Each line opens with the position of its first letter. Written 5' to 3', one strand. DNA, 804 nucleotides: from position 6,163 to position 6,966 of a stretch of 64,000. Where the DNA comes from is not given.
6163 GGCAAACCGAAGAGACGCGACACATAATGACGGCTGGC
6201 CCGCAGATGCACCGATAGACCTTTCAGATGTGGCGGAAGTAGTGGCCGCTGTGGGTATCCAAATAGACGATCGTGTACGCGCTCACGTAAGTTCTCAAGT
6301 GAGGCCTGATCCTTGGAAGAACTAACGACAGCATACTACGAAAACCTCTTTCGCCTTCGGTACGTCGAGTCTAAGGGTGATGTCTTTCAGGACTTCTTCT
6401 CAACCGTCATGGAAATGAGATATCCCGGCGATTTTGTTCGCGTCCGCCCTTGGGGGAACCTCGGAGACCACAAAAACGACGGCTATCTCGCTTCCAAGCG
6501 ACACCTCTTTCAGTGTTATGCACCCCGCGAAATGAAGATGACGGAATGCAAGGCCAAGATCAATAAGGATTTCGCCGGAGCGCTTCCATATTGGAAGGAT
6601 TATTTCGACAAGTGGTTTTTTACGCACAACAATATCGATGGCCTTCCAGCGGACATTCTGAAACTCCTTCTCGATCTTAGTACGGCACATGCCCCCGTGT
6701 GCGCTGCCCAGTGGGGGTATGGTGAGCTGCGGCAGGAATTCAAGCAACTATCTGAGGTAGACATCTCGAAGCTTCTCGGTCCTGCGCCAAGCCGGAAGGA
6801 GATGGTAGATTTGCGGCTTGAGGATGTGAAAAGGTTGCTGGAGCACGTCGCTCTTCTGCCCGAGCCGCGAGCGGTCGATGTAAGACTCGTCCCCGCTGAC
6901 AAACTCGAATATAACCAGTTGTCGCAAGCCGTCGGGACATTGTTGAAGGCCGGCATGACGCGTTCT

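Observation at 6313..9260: Three-gene ABC-3C-like conflict operon (effector / middle component / coiled-coil ABC ATPase) in a lower-GC islet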

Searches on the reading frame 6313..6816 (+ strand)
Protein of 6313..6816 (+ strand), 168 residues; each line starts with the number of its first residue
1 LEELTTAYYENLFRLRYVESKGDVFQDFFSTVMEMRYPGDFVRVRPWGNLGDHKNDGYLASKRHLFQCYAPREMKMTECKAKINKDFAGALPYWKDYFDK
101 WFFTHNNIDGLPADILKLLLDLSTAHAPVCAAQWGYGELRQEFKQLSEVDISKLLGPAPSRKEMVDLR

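Call 64: search_protein_representatives(alignment_id=A2)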
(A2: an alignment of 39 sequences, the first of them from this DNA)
Query: 39 sequences, 168 profile positions. Proteins with E-value up to 0.001 (for the whole library): 1657; up to 1e-10: 1231; up to 1e-30: 295. The best 150 are listed.
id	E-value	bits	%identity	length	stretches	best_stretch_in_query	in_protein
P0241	1.0e-82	292.2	-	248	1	1-168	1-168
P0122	4.5e-82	290.1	-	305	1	1-168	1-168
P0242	1.4e-75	268.9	-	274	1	1-167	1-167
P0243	9.5e-72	256.5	-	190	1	1-167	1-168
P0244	2.9e-71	254.9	-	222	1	1-168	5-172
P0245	1.8e-67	242.6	-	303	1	1-165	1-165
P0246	6.5e-66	237.5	-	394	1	1-167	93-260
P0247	8.1e-65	233.9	-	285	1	1-168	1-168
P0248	1.2e-64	233.4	-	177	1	1-148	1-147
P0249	2.4e-64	232.4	-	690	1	1-159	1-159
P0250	2.5e-64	232.3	-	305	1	1-161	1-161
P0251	4.3e-64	231.6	-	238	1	3-164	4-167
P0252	2.1e-63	229.3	-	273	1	1-159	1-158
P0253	3.3e-63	228.7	-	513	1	1-161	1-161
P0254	1.2e-62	226.9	-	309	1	1-167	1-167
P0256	7.6e-62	224.2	-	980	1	1-160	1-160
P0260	2.4e-60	219.4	-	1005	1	10-156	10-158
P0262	2.3e-59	216.2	-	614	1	1-164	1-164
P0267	1.1e-58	213.9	-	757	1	5-160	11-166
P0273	4.1e-58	212.1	-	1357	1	1-161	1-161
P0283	2.6e-55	203.0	-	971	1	1-162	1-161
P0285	7.4e-55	201.5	-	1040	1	1-157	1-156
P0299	2.1e-52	193.5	-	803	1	1-162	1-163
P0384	7.5e-42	159.2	-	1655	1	33-160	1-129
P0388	9.6e-42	158.8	-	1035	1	1-162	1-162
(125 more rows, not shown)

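Call 65: search_protein_families(library=pfam, max_evalue=0.001, proteins=[P0249, P0256, P0260, P0273, P0285, P0299, P0384, P0253, P0262, P0267])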
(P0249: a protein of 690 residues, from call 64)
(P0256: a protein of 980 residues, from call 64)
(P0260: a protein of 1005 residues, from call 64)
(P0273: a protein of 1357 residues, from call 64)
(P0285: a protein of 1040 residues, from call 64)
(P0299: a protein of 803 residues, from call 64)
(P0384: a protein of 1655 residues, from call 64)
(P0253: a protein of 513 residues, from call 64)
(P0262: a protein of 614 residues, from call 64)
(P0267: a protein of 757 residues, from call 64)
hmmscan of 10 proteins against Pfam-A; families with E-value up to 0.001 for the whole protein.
P0249 (690 aa): 8 families
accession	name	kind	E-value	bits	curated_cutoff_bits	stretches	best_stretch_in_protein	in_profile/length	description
PF13424.12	TPR_12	-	4.2e-14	52.9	30.1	1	592-661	6-77/77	Tetratricopeptide repeat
PF00931.28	NB-ARC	-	7e-12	45.6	23.5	1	194-368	19-208/248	NB-ARC domain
PF00515.34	TPR_1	-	7.4e-08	32.3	27.8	1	592-618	4-30/34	Tetratricopeptide repeat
PF13191.12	AAA_16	-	1.8e-07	32.2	32.6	1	175-286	2-124/167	AAA ATPase domain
PF13401.12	AAA_22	-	3.9e-07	30.9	27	1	193-285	4-93/130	AAA domain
PF07719.23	TPR_2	-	6.9e-06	26.2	27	0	631-660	3-32/34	Tetratricopeptide repeat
PF13176.12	TPR_7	-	7.2e-06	26.1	27.9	1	592-625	2-35/36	Tetratricopeptide repeat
PF13374.12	TPR_10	-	0.00011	22.6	27.5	0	634-662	7-35/42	Tetratricopeptide repeat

P0256 (980 aa): 6 families
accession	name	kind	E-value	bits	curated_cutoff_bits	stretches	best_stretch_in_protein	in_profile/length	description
PF13424.12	TPR_12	-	2.8e-10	40.7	30.1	0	468-527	8-71/77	Tetratricopeptide repeat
PF13428.12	TPR_14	-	6e-07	30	23.5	0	255-280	4-29/44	Tetratricopeptide repeat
PF07719.23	TPR_2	-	2.2e-06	27.8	27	0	254-280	3-29/34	Tetratricopeptide repeat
PF13176.12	TPR_7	-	2.5e-06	27.6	27.9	0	171-204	1-34/36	Tetratricopeptide repeat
PF13374.12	TPR_10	-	1.6e-05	25.2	27.5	0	506-529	7-30/42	Tetratricopeptide repeat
PF00515.34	TPR_1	-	0.00021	21.4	27.8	0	258-280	7-29/34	Tetratricopeptide repeat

P0260 (1005 aa): 1 family
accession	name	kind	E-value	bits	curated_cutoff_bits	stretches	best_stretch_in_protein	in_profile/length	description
PF05729.18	NACHT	-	4.9e-10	39.9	26.7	1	241-378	4-153/167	NACHT domain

P0273 (1357 aa): 3 families
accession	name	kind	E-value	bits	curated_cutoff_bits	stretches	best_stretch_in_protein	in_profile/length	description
PF03609.19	EII-Sor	-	1.1e-07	32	26.3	0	929-1040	87-192/233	PTS system sorbose-specific iic component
PF13173.12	AAA_14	-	1.5e-05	25.5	27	1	217-313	3-96/129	AAA domain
PF08570.15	DUF1761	-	0.00018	22.2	31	0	680-718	4-41/123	Protein of unknown function (DUF1761)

P0285 (1040 aa): 5 families
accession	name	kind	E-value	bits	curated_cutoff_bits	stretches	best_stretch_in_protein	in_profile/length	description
PF13646.12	HEAT_2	-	4.2e-13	49.8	27.7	3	917-990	12-82/88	HEAT repeats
PF02985.28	HEAT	-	3.5e-06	27.2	23.5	0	972-997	2-27/31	HEAT repeat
PF05729.18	NACHT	-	1.9e-05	25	26.7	1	233-378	3-160/167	NACHT domain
PF13401.12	AAA_22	-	0.00013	22.8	27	0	229-337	4-110/130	AAA domain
PF25199.1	nSTAND_NTPase5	-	0.0004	20.7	34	0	233-254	44-65/145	Novel STAND NTPase 5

P0299 (803 aa): 5 families
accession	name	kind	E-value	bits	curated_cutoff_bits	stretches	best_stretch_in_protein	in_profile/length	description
PF00931.28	NB-ARC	-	1.1e-10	41.6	23.5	1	220-399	18-206/248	NB-ARC domain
PF13191.12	AAA_16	-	6.9e-06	27.1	32.6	1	195-262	2-63/167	AAA ATPase domain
PF08631.16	SPO22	-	3.1e-05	24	27.5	1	647-738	2-87/274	Meiosis protein SPO22/ZIP4 like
PF20720.3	nSTAND3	-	0.00037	20.7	27.2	0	221-244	18-41/155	Novel STAND NTPase 3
PF13176.12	TPR_7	-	0.00083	19.7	27.9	0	646-667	10-28/36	Tetratricopeptide repeat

P0384 (1655 aa): 1 family
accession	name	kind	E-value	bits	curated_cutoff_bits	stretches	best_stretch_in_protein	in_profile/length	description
PF12895.13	ANAPC3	-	0.00016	22.3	27.2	1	375-436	16-81/82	Anaphase-promoting complex, cyclosome, subunit 3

P0253 (513 aa): 0 families

P0262 (614 aa): 1 family
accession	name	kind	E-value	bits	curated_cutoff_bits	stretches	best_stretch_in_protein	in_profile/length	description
PF00535.33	Glycos_transf_2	-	2e-18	67.3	23.3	1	181-321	1-140/168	Glycosyl transferase family 2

P0267 (757 aa): 21 families
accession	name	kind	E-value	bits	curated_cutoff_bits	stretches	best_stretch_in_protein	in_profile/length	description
PF07719.23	TPR_2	-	4.6e-46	151.6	27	1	309-339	3-33/34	Tetratricopeptide repeat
PF00515.34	TPR_1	-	6.3e-46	152.8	27.8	2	308-338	2-32/34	Tetratricopeptide repeat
PF13432.12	TPR_16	-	2.4e-39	133.8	32.7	4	448-508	1-61/65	Tetratricopeptide repeat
PF13181.12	TPR_8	-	2e-38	127.7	25.7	0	309-338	3-32/34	Tetratricopeptide repeat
PF13414.12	TPR_11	-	1.6e-35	120.9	26.8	3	451-489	1-39/42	TPR repeat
PF14559.12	TPR_19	-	2.8e-30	104.9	25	5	556-607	1-52/68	Tetratricopeptide repeat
PF13428.12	TPR_14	-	3e-28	95.8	23.5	1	446-485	3-42/44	Tetratricopeptide repeat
PF13431.12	TPR_17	-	1.9e-23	81.1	24.4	0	332-361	4-33/34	Tetratricopeptide repeat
PF13424.12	TPR_12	-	1.7e-18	67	30.1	1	310-370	6-74/77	Tetratricopeptide repeat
PF13371.12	TPR_9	-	3.2e-12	46.7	35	0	558-612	7-61/73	Tetratricopeptide repeat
PF24575.1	TPR_Slam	-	6.5e-12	46.2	35.2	0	415-465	52-102/104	Surface lipoprotein assembly modifier, N-terminal TPR repeats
PF03704.23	BTAD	-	1.9e-11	44.9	22.1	0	272-333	61-122/146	Bacterial transcriptional activator domain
PF23914.1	TPR_CcmH_CycH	-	4.9e-11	43.1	42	0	273-318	50-95/158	Cytochrome c-type biogenesis protein H TPR domain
PF13174.12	TPR_6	-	5.6e-09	36.5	26.3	0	548-579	2-33/33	Tetratricopeptide repeat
PF12895.13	ANAPC3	-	3.3e-08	34.1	27.2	0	292-363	8-78/82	Anaphase-promoting complex, cyclosome, subunit 3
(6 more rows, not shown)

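Call 66: predict_structure(alignment_id=A2)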
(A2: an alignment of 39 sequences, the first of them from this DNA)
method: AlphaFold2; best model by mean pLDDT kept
length: 168 residues; sequences in the alignment: 39
mean_pLDDT: 88.5   pTM: 0.83
mean pLDDT of the five models: 88.5, 87.7, 87.1, 86.7, 86.4
residues with pLDDT >= 90: 107; 70-90: 50; 50-70: 7; < 50: 4
segments of 3 or more residues with pLDDT < 50: 47-50
pLDDT, mean of each block of 10 residues (from residue 1): 86 93 90 96 66 80 92 85 91 90 92 94 95 95 95 89 71
secondary structure, 60 per line:
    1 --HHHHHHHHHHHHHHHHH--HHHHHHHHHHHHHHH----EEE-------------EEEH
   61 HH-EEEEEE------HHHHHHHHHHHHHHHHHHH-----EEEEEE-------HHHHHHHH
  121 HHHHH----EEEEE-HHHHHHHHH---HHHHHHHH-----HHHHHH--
elements in order: H3-19 H22-36 E41-43 E57-59 E64-69 H76-94 E100-105 H113-125 E130-134 H136-144 H148-155 H161-166

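Call 69: fold_search(model_id=the predicted structure, library=pdb)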
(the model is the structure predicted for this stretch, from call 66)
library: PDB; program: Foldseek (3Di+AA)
matches with E <= 10: 689; with E <= 0.001: 0
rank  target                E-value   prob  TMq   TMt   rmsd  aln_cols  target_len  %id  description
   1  7e8r                  6.5e-03  0.98  0.45  0.26   6.5       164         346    7  EcoT38I restriction endonuclease (released 2022-03-02)
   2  1wte_MODEL_1_A        3.0e-02  0.92  0.41  0.28   7.8       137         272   15  Crystal structure of type II restrcition endonuclease, EcoO109I complexed with cognate DNA (released 2004-12-14)
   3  1wtd_B                4.7e-02  0.89  0.43  0.30   6.1       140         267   14  Crystal structure of type II restrcition endonuclease, EcoO109I DNA-free form (released 2004-12-14)
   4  4bxo_A                5.3e-02  0.77  0.39  0.34  13.9       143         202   17  Architecture and DNA recognition elements of the Fanconi anemia FANCM- FAAP24 complex (released 2013-08-28)
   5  7edb_B                6.0e-02  0.91  0.52  0.29   5.3       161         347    8  EcoT38I restriction endonuclease complexed with DNA (released 2022-03-16)
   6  8y80_A                6.0e-02  0.77  0.33  0.14   7.5       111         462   11  Cryo-EM structure of the tetrameric SPARSA gRNA-ssDNA complex (released 2024-10-16)
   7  7edb_A                1.0e-01  0.90  0.55  0.30   4.6       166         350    9  EcoT38I restriction endonuclease complexed with DNA (released 2022-03-16)
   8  1wtd_A                1.0e-01  0.63  0.37  0.26   6.1       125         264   13  Crystal structure of type II restrcition endonuclease, EcoO109I DNA-free form (released 2004-12-14)
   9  8y80_I                1.0e-01  0.57  0.33  0.14   7.5       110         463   11  Cryo-EM structure of the tetrameric SPARSA gRNA-ssDNA complex (released 2024-10-16)
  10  9hjo_C                1.2e-01  0.51  0.33  0.28  11.3       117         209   18  FANCM-FAAP24-dsDNA complex (released 2025-06-11)
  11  9hjo_A                1.7e-01  0.44  0.33  0.28  11.4       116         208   18  FANCM-FAAP24-dsDNA complex (released 2025-06-11)
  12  2chg_A                1.7e-01  0.18  0.29  0.23  12.8       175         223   16  Replication Factor C domains 1 and 2 (released 2006-06-06)
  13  8h8p_C                1.9e-01  0.60  0.32  0.17   8.0       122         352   13  Crystal structure of thiomorpholine-carboxylate dehydrogenase from Candida parapsilosis. (released 2023-10-25)
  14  1j24                  1.9e-01  0.47  0.31  0.37   5.5        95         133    9  Crystal structure of archaeal XPF/Mus81 homolog, Hef from Pyrococcus furiosus, nuclease domain, Ca cocrystal (released 2003-04-22)
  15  8y80_E                2.0e-01  0.44  0.34  0.12   6.4       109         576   10  Cryo-EM structure of the tetrameric SPARSA gRNA-ssDNA complex (released 2024-10-16)
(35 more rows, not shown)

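Call 70: search_protein_families(library=pfam, alignment_id=A2, max_evalue=10)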
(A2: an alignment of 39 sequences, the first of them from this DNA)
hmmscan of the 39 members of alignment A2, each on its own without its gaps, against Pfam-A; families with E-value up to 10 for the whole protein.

A. member 1, seq(168 aa): 0 families

B. families by the number of members that match (of 39 scanned): 6 families
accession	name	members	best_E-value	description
PF14609.11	GCP5-Mod21_N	2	0.16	Gamma-Tubulin ring complex non-core subunit mod21, N-terminal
PF14747.11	DUF4473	1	0.056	Domain of unknown function (DUF4473)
PF24918.1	NET2A_C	1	0.07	NET2A, C-terminal domain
PF25607.1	DUF7939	1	0.074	Domain of unknown function (DUF7939)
PF20306.3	Sp-DndD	1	0.14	Small protein found in certain Dnd DNA modification systems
PF09632.15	Rac1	1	0.29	Rac1-binding domain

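Call 75: fold_search(model_id=the predicted structure, library=viral)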
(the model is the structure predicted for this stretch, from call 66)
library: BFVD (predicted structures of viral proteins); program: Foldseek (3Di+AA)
matches with E <= 10: 756; with E <= 0.001: 1
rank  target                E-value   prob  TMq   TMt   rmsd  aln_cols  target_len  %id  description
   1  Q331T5                6.4e-04  1.00  0.52  0.43   6.2       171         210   11  (no name in the UniProt tables at hand)
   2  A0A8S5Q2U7            1.9e-03  0.95  0.34  0.37  14.6       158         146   13  DNA mismatch endonuclease [Siphoviridae sp. ctLqe90]
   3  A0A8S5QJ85            3.2e-03  1.00  0.55  0.34   5.9       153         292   14  Restriction endonuclease [Siphoviridae sp. ctezl47]
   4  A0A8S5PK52            6.0e-03  1.00  0.49  0.36   6.2       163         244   11  Restriction endonuclease [Siphoviridae sp. ctXBp18]
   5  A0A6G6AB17            8.9e-03  0.77  0.31  0.20   9.4       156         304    9  Uncharacterized protein [Borely moumouvirus]
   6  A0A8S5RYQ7            1.3e-02  0.99  0.40  0.45   6.1       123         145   15  Restriction enzyme [Myoviridae sp. ctNQV2]
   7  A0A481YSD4            1.5e-02  0.33  0.24  0.10  14.0       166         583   15  Restriction endonuclease [Marseillevirus LCMAC101]
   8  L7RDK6                2.0e-02  0.63  0.29  0.28   9.5       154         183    9  Uncharacterized protein [Acanthamoeba polyphaga moumouvirus]
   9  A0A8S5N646            2.3e-02  0.80  0.39  0.23  11.9       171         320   14  PD-(D/E)XK nuclease superfamily protein [Myoviridae sp. ct8ME27]
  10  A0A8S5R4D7            2.5e-02  0.90  0.44  0.35   6.7       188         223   12  Uncharacterized protein [Podoviridae sp. ct8nN1]
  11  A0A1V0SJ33            2.5e-02  0.44  0.26  0.13  11.1       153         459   13  Uncharacterized protein [Klosneuvirus KNV1]
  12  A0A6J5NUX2            2.6e-02  0.51  0.30  0.29  17.2       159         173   11  DUF559 domain-containing protein [uncultured Caudovirales phage]
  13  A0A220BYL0            3.2e-02  0.66  0.33  0.15   9.1       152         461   11  (no name in the UniProt tables at hand)
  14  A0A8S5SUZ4            3.4e-02  0.72  0.33  0.42  11.6       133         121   14  Very-short-patch-repair endonuclease [Siphoviridae sp. ctKwY15]
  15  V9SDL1                3.6e-02  0.69  0.34  0.26   9.5       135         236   10  Restriction endonuclease [Tunisvirus fontaine2]
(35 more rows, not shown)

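Call 91: search_protein_families(library=padloc, max_evalue=0.001, proteins=[P0249, P0260, P0285, P0299, P0256, P0283, P0388, P0273])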
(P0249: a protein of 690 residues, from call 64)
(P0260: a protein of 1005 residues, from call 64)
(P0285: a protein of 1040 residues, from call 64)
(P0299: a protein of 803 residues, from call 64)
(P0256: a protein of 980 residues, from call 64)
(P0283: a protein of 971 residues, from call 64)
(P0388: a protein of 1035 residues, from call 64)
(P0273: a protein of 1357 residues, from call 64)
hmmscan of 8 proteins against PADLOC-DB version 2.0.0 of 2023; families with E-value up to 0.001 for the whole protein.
P0249 (690 aa): 1 family
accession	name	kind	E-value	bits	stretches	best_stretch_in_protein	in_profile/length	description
PDLC01169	TPR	-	9e-10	36.3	1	588-667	108-187/252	TPR repeats containing protein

P0260 (1005 aa): 1 family
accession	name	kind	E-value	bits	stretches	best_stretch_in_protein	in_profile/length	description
PDLC05051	PDC-S60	-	8.5e-07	25.5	1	222-355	373-499/1027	-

P0285 (1040 aa): 0 families

P0299 (803 aa): 2 families
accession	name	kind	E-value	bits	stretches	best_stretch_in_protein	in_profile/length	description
PDLC04140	mad8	-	9.2e-05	20.1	0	212-251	19-58/314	mads_8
PDLC00915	TRIP13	-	0.00062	17.3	0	220-250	63-93/302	TRIP13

P0256 (980 aa): 0 families

P0283 (971 aa): 0 families

P0388 (1035 aa): 0 families

P0273 (1357 aa): 0 families
